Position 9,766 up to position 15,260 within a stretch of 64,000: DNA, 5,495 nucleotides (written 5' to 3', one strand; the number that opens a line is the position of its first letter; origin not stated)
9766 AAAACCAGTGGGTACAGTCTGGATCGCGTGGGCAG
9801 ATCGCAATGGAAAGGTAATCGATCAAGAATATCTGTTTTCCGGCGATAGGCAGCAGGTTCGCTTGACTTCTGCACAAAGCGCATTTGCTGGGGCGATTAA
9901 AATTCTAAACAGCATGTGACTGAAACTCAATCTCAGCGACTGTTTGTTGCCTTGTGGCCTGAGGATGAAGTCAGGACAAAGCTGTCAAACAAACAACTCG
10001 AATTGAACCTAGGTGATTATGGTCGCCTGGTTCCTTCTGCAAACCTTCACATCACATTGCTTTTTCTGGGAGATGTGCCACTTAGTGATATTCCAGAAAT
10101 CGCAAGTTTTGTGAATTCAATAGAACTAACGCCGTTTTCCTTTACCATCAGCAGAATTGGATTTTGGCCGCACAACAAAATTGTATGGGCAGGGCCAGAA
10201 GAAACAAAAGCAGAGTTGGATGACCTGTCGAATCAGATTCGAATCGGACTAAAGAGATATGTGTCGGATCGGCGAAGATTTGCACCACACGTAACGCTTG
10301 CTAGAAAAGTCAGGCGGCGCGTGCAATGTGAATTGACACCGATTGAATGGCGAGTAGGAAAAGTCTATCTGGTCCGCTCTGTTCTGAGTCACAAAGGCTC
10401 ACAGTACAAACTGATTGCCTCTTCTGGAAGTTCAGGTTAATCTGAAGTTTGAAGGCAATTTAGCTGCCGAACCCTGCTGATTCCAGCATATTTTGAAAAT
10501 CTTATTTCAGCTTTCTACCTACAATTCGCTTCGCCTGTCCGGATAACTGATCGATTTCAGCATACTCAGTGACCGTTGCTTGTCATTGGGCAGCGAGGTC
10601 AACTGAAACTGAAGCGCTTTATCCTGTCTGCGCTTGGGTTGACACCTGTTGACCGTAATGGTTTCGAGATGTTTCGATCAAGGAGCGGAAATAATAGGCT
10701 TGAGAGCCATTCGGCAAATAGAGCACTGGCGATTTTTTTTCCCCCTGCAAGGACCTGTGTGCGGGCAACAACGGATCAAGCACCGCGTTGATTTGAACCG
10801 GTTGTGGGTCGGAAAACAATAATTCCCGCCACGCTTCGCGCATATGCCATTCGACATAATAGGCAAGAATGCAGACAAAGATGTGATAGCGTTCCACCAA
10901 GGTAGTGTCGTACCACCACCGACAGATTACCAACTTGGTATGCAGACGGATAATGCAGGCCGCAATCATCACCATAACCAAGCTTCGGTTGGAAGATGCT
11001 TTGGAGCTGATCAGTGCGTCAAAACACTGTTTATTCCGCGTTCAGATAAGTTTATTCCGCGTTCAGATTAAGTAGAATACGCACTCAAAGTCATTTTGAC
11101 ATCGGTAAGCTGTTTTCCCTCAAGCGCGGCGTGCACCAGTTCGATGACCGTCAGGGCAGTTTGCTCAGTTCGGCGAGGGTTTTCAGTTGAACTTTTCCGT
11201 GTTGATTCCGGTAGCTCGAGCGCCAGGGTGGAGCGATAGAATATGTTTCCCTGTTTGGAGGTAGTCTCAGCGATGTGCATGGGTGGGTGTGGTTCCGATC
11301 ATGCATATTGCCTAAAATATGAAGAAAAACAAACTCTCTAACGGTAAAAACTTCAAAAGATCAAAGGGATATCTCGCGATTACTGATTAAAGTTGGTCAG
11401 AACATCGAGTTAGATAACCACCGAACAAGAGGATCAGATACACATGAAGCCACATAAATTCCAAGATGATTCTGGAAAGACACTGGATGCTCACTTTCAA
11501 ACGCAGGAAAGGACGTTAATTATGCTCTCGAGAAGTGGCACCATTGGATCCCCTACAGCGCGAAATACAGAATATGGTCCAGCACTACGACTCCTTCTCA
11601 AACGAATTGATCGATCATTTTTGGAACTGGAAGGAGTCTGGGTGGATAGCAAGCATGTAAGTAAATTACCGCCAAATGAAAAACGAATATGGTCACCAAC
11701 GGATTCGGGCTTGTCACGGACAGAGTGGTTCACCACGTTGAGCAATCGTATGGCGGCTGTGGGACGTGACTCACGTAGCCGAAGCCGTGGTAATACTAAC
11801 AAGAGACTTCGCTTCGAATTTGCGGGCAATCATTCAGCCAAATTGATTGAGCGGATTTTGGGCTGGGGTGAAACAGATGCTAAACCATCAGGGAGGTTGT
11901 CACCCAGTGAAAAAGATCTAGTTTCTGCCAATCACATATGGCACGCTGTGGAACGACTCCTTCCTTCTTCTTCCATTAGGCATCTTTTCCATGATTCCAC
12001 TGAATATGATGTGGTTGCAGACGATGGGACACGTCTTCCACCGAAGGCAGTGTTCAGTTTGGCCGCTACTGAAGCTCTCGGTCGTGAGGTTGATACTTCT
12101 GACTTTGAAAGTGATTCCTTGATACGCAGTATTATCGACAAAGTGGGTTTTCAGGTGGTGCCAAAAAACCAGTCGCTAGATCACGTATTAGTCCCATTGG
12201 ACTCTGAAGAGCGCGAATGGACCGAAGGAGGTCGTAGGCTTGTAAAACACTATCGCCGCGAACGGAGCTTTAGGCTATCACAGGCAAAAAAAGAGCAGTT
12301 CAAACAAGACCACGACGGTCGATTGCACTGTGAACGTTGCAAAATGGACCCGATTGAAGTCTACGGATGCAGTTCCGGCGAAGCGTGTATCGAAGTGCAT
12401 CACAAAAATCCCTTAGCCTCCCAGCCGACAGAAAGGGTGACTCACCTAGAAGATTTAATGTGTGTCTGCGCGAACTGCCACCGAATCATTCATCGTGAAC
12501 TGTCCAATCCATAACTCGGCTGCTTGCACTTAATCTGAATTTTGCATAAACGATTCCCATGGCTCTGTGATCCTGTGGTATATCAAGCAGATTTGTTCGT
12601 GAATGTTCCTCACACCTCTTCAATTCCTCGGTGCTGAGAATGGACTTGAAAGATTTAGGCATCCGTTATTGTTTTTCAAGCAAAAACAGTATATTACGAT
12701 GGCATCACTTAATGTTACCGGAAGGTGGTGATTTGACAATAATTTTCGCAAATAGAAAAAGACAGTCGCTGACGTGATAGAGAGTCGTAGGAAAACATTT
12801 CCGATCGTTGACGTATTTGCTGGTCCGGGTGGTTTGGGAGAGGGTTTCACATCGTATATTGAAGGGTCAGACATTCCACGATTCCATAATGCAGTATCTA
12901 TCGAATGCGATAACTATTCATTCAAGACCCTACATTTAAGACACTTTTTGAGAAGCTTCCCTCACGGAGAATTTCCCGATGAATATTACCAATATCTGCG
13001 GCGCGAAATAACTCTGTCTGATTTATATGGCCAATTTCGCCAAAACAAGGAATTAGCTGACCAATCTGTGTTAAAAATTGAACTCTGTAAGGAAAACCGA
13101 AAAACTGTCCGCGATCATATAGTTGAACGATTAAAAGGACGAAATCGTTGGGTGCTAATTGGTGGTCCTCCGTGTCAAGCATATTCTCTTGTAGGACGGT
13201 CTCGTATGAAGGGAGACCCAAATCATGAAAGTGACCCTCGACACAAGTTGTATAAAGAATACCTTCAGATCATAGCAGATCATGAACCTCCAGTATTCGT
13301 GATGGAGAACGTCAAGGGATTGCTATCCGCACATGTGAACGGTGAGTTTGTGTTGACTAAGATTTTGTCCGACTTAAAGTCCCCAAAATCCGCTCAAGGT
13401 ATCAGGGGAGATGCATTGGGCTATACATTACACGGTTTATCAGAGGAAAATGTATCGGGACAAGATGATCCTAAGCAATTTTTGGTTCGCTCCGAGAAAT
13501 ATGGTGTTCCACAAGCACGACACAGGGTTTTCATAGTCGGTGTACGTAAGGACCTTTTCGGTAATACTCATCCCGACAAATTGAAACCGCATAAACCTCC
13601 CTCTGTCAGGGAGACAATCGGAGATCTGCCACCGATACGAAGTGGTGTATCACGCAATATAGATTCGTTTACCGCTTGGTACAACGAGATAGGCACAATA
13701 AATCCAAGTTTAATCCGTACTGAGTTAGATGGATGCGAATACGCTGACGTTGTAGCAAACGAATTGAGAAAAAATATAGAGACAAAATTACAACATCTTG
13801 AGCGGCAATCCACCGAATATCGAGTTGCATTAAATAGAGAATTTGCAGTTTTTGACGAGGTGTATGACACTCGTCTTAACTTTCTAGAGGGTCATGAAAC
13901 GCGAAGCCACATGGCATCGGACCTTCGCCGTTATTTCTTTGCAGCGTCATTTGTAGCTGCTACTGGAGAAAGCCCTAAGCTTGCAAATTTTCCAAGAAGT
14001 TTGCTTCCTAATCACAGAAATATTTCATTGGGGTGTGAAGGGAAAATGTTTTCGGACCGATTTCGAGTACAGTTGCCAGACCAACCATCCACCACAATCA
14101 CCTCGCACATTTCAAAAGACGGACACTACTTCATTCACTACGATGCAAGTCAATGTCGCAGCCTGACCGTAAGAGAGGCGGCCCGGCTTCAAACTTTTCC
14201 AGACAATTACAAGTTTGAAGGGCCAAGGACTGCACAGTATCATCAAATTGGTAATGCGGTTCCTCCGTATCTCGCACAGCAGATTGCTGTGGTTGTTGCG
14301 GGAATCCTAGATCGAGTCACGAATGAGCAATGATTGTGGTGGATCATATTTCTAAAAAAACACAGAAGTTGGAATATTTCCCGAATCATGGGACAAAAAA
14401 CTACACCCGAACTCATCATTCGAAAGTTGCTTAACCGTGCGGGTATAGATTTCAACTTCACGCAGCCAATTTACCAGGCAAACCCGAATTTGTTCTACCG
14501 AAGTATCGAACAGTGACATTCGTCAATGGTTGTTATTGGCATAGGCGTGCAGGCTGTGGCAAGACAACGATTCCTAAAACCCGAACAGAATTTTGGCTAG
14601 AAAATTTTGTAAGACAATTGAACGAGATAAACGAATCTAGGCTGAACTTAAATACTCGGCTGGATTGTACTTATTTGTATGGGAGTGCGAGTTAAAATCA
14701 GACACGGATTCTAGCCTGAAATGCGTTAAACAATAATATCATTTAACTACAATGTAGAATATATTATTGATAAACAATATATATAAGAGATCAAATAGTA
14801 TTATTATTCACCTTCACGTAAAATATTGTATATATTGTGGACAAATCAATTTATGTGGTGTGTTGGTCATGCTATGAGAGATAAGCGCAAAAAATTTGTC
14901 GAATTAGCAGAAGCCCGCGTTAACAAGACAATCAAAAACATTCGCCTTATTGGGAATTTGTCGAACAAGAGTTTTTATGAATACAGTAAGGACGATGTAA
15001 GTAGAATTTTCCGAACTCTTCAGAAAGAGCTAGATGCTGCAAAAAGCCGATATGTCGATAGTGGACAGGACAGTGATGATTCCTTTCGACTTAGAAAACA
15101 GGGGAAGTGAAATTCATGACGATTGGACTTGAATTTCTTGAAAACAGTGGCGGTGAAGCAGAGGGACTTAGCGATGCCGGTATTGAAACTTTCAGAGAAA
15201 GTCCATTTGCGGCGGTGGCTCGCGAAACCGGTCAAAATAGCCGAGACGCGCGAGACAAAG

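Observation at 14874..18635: Four-gene operon built around a GHKL ATPase with three unassignable partners, welded to a Dcm/vsr module: candidate undescribed defence system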

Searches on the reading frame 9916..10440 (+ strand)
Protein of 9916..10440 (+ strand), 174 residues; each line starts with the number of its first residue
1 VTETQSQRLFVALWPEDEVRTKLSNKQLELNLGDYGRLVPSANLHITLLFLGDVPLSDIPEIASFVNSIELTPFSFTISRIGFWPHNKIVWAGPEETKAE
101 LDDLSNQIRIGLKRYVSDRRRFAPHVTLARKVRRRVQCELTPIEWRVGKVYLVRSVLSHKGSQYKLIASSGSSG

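Call 79: search_protein_families(library=pfam, proteins=[window:9916-10440:+], max_evalue=0.01)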
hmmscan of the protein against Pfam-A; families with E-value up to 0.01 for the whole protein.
window:9916-10440:+ (174 aa): 3 families
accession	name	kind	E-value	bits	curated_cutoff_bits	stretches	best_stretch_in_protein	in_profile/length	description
PF02834.22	LigT_PEase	-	4.9e-17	62.3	23.3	1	14-91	2-87/87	LigT like Phosphoesterase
PF13563.12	2_5_RNA_ligase2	-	1.7e-13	51.3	27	1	35-155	17-148/152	2'-5' RNA ligase superfamily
PF10469.15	AKAP7_NLS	-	0.00024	21.5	24.4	1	39-138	38-156/208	AKAP7 2'5' RNA ligase-like domain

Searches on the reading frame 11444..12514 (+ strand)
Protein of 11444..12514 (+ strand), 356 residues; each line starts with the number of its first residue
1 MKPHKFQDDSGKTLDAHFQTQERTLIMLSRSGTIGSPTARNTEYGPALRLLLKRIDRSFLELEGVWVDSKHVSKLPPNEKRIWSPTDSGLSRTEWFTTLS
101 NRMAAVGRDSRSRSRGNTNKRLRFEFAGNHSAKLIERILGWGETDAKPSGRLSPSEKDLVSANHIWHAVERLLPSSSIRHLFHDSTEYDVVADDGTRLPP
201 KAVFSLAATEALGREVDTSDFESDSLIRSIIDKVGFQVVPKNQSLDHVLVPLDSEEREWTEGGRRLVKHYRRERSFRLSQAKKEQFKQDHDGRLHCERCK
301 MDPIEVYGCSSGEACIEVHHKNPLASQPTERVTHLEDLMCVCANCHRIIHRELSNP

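Call 3: search_protein_families(library=pfam, proteins=[window:11444-12514:+], max_evalue=0.1)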
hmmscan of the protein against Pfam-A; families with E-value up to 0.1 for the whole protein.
window:11444-12514:+ (356 aa): 1 family
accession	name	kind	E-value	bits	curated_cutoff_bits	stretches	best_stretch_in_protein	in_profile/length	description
PF01844.29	HNH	-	0.014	16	21.4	1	296-351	1-46/47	HNH endonuclease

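Call 4: search_protein_families(library=padloc, proteins=[window:11444-12514:+], max_evalue=0.1)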
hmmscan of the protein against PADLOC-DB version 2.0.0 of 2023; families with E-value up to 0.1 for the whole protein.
window:11444-12514:+ (356 aa): 2 families
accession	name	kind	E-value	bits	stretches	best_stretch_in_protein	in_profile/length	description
PDLC03656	mREase_IV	-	0.00017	19.4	1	260-351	173-257/277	Type IV methyl-directed restriction enzyme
PDLC02553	PglZ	-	0.012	11.7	1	201-289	692-780/868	PglZ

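Call 5: search_protein_families(library=ncbifam, proteins=[window:11444-12514:+], max_evalue=0.1)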
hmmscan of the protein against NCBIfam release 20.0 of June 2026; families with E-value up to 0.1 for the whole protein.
window:11444-12514:+ (356 aa): 1 family
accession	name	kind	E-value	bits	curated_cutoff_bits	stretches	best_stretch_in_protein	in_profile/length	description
TIGR01566.1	ZF_HD_prot_N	domain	0.052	14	51.1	0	328-352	28-51/53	ZF-HD homeobox protein Cys/His-rich dimerization domain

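Call 40: search_protein_families(library=phrogs, proteins=[window:11444-12514:+], max_evalue=0.1)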
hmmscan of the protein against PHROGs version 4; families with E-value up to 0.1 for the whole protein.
window:11444-12514:+ (356 aa): 8 families
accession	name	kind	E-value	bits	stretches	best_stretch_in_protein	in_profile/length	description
phrog_3106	-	DNA, RNA and nucleotide metabolism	3e-06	28.1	1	248-353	112-224/252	HNH endonuclease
phrog_2255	-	DNA, RNA and nucleotide metabolism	3.5e-05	24.3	1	269-354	92-173/211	HNH endonuclease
phrog_8048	-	DNA, RNA and nucleotide metabolism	5.6e-05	23.5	1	277-353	163-229/273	HNH endonuclease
phrog_119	-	DNA, RNA and nucleotide metabolism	0.015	15.1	1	293-352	203-257/443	HNH endonuclease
phrog_740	-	DNA, RNA and nucleotide metabolism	0.031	14.3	0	295-352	40-87/332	HNH endonuclease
phrog_15103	-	unknown function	0.038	14.4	1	256-351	172-256/280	-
phrog_8446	-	DNA, RNA and nucleotide metabolism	0.083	13.5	0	294-347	141-193/211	HNH endonuclease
phrog_144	-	DNA, RNA and nucleotide metabolism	0.09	13.4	0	295-352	86-135/175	HNH endonuclease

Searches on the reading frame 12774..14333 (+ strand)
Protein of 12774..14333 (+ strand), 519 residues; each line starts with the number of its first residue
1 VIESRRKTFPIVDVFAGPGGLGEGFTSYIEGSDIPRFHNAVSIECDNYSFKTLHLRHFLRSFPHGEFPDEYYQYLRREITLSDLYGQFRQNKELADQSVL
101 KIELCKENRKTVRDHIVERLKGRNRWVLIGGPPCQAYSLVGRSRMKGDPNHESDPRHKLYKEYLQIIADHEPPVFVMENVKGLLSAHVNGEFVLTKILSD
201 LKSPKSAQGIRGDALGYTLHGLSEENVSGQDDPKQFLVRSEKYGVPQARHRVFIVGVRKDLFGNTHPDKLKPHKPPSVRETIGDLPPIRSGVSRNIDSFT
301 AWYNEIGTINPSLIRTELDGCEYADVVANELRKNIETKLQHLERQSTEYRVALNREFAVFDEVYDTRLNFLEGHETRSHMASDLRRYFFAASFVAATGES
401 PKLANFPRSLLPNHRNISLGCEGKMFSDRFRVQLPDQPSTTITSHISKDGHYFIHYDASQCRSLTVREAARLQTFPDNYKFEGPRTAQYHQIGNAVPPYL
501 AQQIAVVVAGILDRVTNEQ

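Call 3: search_protein_families(library=pfam, proteins=[window:12774-14333:+], max_evalue=0.1)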
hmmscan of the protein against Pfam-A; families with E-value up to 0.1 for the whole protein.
window:12774-14333:+ (519 aa): 1 family
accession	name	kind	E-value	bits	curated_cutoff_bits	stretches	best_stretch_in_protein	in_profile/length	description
PF00145.23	DNA_methylase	-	9e-47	160.5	22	1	124-505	61-319/324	C-5 cytosine-specific DNA methylase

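Call 4: search_protein_families(library=padloc, proteins=[window:12774-14333:+], max_evalue=0.1)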
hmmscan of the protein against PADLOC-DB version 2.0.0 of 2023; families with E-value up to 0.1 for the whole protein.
window:12774-14333:+ (519 aa): 56 families (the best 25 are shown)
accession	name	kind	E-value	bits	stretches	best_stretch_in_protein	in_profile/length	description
PDLC02649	DrmMII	-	2.3e-91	304.8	2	370-513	284-419/422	DrmMII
PDLC03232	MTase_II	-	1.3e-70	236.5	2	423-513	371-461/465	Type II methyltransferase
PDLC03234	MTase_II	-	1.9e-64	216.3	2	236-516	153-370/375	Type II methyltransferase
PDLC03378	MTase_II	-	2.1e-61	206.1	2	9-296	3-209/344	Type II methyltransferase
PDLC02656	DrmMII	-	9.8e-57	190.8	1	7-514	3-471/491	DrmMII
PDLC03326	MTase_II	-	6e-52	175.2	3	428-513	289-377/412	Type II methyltransferase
PDLC02648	DrmMII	-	2e-48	163.4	1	103-509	73-448/468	DrmMII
PDLC00033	DruM2|DruM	-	8.4e-48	161.5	2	109-513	78-365/368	DNA cytosine methylase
PDLC03272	MTase_II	-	4e-42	142.8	1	5-513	71-391/407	Type II methyltransferase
PDLC00026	DruM2|DruM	-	1.6e-40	137.7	2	112-295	57-203/336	DNA cytosine methylase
PDLC03237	MTase_II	-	3.5e-38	129.1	2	7-270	792-981/1036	Type II methyltransferase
PDLC03225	MTase_II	-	1.3e-37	127.8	3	452-510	540-596/615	Type II methyltransferase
PDLC03231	MTase_II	-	1.3e-34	117.8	2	428-508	384-462/488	Type II methyltransferase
PDLC02650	DrmMII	-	1.8e-33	114.1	2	110-186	68-139/435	DrmMII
PDLC03307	MTase_II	-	2.1e-33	114.1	2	437-513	292-370/382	Type II methyltransferase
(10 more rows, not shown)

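Call 5: search_protein_families(library=ncbifam, proteins=[window:12774-14333:+], max_evalue=0.1)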
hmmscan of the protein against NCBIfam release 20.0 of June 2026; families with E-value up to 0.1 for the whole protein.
window:12774-14333:+ (519 aa): 2 families
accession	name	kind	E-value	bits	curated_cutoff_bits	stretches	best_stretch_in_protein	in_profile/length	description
TIGR00675.1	dcm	superfamily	1.4e-40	139.9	100.65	1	127-505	63-326/329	DNA (cytosine-5-)-methyltransferase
NF007772.0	PRK10458.1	subfamily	6.7e-16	57.9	710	1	7-261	87-290/472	DNA cytosine methylase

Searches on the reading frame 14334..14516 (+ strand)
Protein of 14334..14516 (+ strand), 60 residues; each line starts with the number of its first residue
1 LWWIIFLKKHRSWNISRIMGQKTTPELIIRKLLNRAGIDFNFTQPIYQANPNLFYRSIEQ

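Call 3: search_protein_families(library=pfam, proteins=[window:14334-14516:+], max_evalue=0.1)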
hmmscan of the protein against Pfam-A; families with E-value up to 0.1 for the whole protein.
window:14334-14516:+ (60 aa): 2 families
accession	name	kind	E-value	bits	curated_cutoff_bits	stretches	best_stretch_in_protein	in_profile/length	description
PF03852.21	Vsr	-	4.3e-05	23.7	27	1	5-52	3-50/74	DNA mismatch endonuclease Vsr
PF05341.16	PIF6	-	0.08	13.5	27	1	10-48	19-58/105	Per os infectivity factor 6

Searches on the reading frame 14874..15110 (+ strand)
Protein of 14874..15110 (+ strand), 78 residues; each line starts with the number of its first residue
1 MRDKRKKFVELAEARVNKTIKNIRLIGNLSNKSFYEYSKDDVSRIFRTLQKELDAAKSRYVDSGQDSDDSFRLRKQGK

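Call 3: search_protein_families(library=pfam, proteins=[window:14874-15110:+], max_evalue=0.1)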
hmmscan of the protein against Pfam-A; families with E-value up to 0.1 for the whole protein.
window:14874-15110:+ (78 aa): 2 families
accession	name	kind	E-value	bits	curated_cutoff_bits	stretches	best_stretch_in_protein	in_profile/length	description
PF10198.14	Ada3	-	0.0074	16.8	24.5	1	12-58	6-53/127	Histone acetyltransferases subunit 3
PF14401.11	RLAN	-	0.068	13.3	25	1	11-52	37-79/150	RimK-like ATPgrasp N-terminal domain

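Call 4: search_protein_families(library=padloc, proteins=[window:14874-15110:+], max_evalue=0.1)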
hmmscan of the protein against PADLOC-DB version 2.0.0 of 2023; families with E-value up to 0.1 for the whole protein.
window:14874-15110:+ (78 aa): 0 families

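Call 5: search_protein_families(library=ncbifam, proteins=[window:14874-15110:+], max_evalue=0.1)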
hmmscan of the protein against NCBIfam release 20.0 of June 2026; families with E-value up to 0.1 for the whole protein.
window:14874-15110:+ (78 aa): 1 family
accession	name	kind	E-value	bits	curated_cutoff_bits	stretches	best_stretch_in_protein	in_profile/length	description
NF001680.0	PRK00441.1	equivalog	0.017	15.2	184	1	5-39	29-63/150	arginine repressor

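Call 40: search_protein_families(library=phrogs, proteins=[window:14874-15110:+], max_evalue=0.1)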
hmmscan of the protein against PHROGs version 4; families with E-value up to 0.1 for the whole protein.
window:14874-15110:+ (78 aa): 2 families
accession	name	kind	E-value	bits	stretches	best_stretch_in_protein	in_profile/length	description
phrog_35258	-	unknown function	0.03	15.9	1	2-48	23-70/113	-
phrog_29812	-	unknown function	0.04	14.7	1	7-63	59-118/175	-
